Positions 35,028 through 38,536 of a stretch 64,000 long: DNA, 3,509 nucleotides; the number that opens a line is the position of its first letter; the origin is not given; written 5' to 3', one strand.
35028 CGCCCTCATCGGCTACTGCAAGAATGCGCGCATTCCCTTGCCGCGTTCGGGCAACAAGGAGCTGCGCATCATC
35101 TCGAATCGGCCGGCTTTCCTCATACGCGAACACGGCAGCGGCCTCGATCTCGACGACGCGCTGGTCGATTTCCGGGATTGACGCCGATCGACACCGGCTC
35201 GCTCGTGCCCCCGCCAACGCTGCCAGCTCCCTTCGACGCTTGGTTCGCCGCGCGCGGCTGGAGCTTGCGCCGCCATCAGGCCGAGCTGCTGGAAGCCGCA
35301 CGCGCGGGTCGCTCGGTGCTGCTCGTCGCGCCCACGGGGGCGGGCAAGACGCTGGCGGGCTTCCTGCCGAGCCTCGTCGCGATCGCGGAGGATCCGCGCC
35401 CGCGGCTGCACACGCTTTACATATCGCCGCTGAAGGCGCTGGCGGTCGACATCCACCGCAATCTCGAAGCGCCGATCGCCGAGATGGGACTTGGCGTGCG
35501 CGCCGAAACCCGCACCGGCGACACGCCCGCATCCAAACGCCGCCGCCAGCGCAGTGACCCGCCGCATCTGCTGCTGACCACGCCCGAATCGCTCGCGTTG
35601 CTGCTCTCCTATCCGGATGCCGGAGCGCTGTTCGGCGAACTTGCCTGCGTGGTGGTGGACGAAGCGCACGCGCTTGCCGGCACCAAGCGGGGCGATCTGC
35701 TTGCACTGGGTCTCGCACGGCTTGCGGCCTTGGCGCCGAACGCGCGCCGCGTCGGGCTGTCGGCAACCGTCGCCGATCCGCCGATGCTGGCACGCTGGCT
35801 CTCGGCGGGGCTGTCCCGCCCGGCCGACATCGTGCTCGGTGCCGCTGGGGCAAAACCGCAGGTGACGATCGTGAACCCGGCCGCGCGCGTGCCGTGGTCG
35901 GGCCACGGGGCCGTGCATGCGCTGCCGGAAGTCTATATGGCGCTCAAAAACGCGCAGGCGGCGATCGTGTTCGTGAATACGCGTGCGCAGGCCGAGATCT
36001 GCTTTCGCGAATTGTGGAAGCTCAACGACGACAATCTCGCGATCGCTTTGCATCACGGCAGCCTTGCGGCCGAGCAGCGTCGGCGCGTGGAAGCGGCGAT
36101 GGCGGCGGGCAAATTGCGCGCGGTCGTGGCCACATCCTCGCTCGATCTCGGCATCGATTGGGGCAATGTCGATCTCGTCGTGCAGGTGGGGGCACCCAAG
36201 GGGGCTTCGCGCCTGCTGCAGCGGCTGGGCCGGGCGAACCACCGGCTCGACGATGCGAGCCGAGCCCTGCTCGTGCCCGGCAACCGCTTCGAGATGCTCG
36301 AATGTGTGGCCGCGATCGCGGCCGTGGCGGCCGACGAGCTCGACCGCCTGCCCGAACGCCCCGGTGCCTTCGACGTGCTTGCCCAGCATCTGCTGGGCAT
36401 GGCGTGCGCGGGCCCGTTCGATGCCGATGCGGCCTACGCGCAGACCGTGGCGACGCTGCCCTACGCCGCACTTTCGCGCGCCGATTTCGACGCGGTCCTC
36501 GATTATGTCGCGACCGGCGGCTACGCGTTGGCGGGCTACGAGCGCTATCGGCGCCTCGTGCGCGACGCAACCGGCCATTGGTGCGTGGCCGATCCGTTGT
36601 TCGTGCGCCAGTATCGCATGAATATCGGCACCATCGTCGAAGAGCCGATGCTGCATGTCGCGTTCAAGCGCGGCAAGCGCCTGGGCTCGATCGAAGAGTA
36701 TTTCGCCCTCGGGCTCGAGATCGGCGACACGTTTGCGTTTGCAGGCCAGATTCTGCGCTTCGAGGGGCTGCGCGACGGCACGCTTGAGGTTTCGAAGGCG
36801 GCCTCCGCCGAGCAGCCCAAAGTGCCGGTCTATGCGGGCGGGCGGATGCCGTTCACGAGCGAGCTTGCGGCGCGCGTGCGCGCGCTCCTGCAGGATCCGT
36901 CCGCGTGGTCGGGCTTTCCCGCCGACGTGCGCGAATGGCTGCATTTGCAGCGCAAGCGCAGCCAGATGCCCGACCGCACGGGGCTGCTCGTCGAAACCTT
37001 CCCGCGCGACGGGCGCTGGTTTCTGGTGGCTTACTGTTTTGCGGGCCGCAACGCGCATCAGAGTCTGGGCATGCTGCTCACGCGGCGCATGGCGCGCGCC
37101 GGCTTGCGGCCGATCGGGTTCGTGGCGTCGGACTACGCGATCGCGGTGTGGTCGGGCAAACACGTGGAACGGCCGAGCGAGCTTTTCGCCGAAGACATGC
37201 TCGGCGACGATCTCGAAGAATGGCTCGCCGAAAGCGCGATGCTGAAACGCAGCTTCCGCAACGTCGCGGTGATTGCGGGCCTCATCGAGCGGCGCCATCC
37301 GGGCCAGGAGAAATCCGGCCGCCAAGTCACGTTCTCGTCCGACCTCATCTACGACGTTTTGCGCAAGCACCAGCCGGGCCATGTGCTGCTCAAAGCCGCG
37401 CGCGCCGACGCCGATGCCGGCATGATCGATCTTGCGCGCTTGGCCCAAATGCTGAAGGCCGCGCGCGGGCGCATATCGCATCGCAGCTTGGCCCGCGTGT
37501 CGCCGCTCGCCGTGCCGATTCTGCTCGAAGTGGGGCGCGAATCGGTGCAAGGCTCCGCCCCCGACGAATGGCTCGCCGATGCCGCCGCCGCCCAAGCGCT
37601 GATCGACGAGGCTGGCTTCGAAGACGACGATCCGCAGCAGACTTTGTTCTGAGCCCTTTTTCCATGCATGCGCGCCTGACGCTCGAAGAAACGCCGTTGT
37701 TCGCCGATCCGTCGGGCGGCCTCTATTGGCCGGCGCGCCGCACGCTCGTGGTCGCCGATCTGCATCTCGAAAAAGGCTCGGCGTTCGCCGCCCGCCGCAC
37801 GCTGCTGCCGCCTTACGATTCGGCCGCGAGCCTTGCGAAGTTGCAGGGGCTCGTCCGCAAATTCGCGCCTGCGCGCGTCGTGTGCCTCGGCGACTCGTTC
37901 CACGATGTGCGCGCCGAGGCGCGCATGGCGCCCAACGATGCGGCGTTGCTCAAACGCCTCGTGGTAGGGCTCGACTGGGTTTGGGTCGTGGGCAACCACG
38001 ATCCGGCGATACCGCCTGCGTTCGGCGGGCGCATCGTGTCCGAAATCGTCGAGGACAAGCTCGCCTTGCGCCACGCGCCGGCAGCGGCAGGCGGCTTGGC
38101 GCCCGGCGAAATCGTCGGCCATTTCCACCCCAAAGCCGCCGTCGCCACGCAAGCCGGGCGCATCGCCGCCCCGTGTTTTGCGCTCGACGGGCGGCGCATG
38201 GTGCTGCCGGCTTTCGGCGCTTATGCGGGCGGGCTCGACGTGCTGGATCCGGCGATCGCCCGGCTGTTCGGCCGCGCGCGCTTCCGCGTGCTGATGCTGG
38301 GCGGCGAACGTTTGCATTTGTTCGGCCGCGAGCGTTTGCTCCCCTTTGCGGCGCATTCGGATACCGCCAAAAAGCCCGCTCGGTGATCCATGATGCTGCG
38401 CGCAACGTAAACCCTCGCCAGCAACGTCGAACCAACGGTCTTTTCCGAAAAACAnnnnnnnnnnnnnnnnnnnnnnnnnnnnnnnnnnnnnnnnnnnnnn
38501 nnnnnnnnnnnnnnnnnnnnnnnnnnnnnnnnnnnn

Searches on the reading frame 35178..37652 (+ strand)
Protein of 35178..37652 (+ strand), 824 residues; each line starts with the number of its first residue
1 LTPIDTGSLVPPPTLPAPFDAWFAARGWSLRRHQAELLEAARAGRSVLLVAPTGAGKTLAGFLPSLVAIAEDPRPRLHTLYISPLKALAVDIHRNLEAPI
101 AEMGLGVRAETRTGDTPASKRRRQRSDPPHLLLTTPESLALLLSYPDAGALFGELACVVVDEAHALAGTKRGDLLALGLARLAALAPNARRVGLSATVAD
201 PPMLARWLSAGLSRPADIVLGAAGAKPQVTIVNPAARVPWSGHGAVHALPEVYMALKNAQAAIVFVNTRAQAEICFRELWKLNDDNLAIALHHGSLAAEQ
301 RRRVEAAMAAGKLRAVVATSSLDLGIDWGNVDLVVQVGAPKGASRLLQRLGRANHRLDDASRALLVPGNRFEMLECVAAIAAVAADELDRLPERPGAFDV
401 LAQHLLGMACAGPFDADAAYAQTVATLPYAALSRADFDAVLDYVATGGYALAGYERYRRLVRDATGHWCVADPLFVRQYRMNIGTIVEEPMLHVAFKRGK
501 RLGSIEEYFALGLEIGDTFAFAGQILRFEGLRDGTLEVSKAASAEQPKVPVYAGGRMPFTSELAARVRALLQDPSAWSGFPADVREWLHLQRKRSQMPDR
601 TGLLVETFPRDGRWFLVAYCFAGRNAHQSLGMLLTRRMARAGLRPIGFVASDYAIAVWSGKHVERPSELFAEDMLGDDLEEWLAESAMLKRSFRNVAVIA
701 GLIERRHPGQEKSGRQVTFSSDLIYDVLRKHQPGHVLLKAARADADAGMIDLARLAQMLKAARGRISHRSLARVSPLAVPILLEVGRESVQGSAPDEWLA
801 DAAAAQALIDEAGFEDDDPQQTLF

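Call 3: search_protein_families(library=pfam, proteins=[window:35178-37652:+], max_evalue=1)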
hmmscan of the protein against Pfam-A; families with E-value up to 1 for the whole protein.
window:35178-37652:+ (824 aa): 7 families
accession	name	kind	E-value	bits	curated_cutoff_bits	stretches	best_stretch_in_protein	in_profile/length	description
PF08494.16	DEAD_assoc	-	2.4e-52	178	23.5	1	597-778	1-191/191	DEAD/H associated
PF19306.5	WH_Lhr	-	5.6e-40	136.9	27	1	382-544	2-164/168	Large helicase-related protein, winged helix domain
PF00270.35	DEAD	-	7.4e-32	110.8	26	1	32-199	2-161/167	DEAD/DEAH box helicase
PF00271.37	Helicase_C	-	6.1e-17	62.3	23.5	1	248-353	5-106/110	Helicase conserved C-terminal domain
PF04851.21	ResIII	-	3.3e-07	30.8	22.5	1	29-198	3-162/164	Type III restriction enzyme, res subunit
PF22590.2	Cas3-like_C_2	-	0.00039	21.1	27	1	260-354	3-102/106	CRISPR-associated nuclease/helicase Cas3, C-terminal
PF07631.16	PSD4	-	0.019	15.9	23.3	0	556-601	31-76/128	Protein of unknown function (DUF1592)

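Call 5: search_protein_families(library=ncbifam, proteins=[window:35178-37652:+], max_evalue=1)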
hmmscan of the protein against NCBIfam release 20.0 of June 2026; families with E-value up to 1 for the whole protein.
window:35178-37652:+ (824 aa): 44 families (the best 25 are shown)
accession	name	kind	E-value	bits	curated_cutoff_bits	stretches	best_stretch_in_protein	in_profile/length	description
TIGR04121.1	DEXH_lig_assoc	equivalog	0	1087.4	850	1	18-804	2-800/804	ligase-associated DNA damage response DEXH box helicase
NF010338.0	PRK13767.1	equivalog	1e-120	404.5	849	2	20-569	24-598/877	ATP-dependent helicase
NF007284.0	PRK09751.1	equivalog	2.1e-74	250.6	1496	2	288-783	351-872/1538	ATP-dependent helicase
TIGR03817.1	DECH_helic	hypoth_equivalog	1.9e-35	122.3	874.1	1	31-366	38-383/742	helicase/secretion neighborhood putative DEAH-box helicase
NF002654.0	PRK02362.1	equivalog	2.8e-25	88.8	887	2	30-279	24-263/739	ATP-dependent DNA helicase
NF002251.0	PRK01172.1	equivalog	2.2e-22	79.1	891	1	22-328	15-327/674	ATP-dependent DNA helicase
NF001308.0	PRK00254.1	equivalog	2.4e-18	65.7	1216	2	33-275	27-254/720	ATP-dependent DNA helicase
NF041063.1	DpdF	equivalog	3.5e-18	65.6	550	2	41-165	155-281/813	protein DpdF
TIGR00614.1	recQ_fam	subfamily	1.9e-16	59.9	219.8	1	29-361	11-324/470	RecQ family ATP-dependent DNA helicase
NF041067.1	DpdJ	equivalog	1.6e-15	55.9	800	3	315-353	575-613/1482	protein DpdJ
NF008279.0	PRK11057.1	equivalog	2.6e-15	55.9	1015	1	30-355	26-329/608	ATP-dependent DNA helicase RecQ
TIGR01389.1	recQ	equivalog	3.7e-14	52.1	640.2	1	30-355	14-317/591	DNA helicase RecQ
TIGR01587.1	cas3_core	equivalog_domain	3.8e-13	49.3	102.45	1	47-354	2-317/358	CRISPR-associated helicase Cas3'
TIGR02621.3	cas3_GSU0051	exception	9.2e-13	47.9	400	1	150-358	163-375/854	type I-G CRISPR-associated helicase/endonuclease Cas3g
NF008394.0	PRK11192.1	equivalog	1.7e-12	47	507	1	34-354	30-339/441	ATP-dependent RNA helicase SrmB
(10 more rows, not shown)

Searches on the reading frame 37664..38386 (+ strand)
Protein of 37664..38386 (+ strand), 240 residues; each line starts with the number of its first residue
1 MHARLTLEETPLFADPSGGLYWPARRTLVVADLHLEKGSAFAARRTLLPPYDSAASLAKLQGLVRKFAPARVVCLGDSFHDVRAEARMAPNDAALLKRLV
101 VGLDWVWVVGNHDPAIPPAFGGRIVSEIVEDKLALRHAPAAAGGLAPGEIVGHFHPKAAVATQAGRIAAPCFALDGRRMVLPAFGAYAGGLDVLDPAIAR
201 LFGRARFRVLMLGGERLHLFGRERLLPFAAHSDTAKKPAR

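Call 3: search_protein_families(library=pfam, proteins=[window:37664-38386:+], max_evalue=1)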
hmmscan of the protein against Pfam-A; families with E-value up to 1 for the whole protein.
window:37664-38386:+ (240 aa): 1 family
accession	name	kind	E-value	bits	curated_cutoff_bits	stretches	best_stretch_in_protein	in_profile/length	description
PF00149.33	Metallophos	-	1.4e-05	26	21.5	1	26-114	2-75/191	Calcineurin-like phosphoesterase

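Call 5: search_protein_families(library=ncbifam, proteins=[window:37664-38386:+], max_evalue=1)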
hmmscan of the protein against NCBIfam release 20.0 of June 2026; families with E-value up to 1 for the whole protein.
window:37664-38386:+ (240 aa): 2 families
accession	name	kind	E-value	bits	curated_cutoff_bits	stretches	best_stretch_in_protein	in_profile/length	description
TIGR04123.1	P_estr_lig_assc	hypoth_equivalog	8.2e-62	208.3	150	1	6-206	2-202/207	ligase-associated DNA damage response endonuclease PdeM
TIGR00024.1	SbcD_rel_arch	hypoth_equivalog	7.7e-09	35.6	115.2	1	26-204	16-196/224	putative phosphoesterase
